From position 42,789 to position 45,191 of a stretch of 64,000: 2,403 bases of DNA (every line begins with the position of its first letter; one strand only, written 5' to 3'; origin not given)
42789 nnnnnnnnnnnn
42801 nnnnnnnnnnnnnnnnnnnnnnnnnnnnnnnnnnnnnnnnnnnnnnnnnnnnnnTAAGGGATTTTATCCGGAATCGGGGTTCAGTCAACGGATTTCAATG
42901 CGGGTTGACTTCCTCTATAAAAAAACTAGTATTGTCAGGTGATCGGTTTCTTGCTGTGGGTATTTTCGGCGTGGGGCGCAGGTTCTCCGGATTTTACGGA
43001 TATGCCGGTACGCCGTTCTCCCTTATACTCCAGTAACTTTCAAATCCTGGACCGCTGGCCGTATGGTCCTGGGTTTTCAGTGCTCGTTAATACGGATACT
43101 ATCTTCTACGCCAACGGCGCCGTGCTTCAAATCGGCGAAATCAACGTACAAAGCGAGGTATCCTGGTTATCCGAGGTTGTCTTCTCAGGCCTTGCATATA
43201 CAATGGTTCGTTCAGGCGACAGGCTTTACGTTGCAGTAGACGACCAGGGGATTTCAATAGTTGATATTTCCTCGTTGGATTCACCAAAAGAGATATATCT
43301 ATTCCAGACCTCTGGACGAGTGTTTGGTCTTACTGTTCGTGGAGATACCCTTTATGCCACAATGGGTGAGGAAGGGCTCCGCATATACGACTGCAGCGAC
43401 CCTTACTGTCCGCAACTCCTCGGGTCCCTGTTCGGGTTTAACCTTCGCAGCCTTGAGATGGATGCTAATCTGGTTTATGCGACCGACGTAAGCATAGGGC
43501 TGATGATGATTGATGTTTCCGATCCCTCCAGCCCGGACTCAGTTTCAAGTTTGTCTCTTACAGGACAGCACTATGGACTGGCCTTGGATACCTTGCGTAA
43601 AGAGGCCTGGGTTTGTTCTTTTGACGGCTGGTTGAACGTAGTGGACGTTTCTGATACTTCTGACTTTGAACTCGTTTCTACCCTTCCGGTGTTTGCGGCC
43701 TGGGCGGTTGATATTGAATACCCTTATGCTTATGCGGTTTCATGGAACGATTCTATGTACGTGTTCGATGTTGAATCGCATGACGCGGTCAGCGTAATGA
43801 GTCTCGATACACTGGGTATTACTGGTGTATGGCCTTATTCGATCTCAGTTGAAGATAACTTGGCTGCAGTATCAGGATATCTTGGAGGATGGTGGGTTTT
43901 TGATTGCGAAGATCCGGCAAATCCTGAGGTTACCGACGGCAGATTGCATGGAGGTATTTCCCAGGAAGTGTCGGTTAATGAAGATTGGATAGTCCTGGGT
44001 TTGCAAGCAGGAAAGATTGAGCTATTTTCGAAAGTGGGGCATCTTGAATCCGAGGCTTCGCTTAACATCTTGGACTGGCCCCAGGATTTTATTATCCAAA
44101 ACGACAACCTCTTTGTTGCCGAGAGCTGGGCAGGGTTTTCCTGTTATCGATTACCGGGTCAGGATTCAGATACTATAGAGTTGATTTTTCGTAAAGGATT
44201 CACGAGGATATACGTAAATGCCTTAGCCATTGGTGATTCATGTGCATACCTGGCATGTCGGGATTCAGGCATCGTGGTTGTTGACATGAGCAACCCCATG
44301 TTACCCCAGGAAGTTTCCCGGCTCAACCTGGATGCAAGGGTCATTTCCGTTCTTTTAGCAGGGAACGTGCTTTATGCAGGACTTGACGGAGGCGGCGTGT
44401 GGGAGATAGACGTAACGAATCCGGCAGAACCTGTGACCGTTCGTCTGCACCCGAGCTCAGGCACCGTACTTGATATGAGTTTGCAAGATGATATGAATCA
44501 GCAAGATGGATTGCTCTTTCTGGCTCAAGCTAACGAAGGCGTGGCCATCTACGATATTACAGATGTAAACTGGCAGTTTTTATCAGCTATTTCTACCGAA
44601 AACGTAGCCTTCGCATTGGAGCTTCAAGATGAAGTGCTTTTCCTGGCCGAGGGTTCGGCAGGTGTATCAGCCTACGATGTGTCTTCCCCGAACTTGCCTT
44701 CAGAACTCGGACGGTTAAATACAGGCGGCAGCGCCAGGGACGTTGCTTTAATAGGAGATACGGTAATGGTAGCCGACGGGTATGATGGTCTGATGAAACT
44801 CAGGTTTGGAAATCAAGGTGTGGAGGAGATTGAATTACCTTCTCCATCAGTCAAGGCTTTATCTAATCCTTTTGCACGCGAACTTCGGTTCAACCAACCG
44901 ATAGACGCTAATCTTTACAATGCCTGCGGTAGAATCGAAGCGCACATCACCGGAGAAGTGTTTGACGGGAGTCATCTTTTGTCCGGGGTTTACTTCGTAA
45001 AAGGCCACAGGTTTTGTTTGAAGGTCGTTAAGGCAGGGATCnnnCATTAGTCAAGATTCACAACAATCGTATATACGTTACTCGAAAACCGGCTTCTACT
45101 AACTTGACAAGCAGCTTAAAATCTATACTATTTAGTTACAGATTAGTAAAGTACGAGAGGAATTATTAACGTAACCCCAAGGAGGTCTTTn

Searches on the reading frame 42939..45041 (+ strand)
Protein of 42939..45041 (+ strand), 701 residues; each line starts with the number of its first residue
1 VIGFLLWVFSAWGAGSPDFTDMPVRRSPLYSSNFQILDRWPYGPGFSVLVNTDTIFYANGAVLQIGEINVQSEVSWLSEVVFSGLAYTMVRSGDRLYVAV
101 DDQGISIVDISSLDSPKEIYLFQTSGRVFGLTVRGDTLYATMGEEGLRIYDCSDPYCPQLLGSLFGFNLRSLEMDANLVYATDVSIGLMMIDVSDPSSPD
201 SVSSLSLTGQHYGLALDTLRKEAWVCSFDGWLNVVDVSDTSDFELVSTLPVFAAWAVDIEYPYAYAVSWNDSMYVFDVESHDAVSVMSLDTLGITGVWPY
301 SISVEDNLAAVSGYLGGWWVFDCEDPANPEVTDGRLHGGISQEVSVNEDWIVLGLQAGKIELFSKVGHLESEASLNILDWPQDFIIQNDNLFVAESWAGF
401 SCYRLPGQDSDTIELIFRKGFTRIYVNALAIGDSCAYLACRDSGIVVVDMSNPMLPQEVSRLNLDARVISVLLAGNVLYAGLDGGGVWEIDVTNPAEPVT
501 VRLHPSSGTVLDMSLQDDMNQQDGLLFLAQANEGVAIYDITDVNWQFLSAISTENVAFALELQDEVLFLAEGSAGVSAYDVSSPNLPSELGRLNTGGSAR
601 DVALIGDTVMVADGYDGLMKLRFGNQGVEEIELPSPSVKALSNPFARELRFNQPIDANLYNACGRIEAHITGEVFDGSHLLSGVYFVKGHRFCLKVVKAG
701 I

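Call 36: search_protein_families(library=pfam, proteins=[window:42939-45041:+], max_evalue=0.0001)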
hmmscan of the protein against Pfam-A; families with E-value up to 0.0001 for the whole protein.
window:42939-45041:+ (701 aa): 2 families
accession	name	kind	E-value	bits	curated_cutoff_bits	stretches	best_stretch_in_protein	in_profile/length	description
PF08309.17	LVIVD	-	2.2e-18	65.8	20.2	0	92-121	10-39/42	LVIVD repeat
PF09826.15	Beta_propel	-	8.8e-05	22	22.4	0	362-480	34-127/495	Beta propeller domain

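Call 37: search_protein_families(library=ncbifam, proteins=[window:42939-45041:+], max_evalue=0.001)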
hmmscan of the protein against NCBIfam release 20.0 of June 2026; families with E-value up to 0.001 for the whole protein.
window:42939-45041:+ (701 aa): 1 family
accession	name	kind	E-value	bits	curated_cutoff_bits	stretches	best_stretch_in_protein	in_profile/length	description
TIGR04312.1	choice_anch_B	subfamily_domain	2e-06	27.3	100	0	105-156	261-314/364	choice-of-anchor B family protein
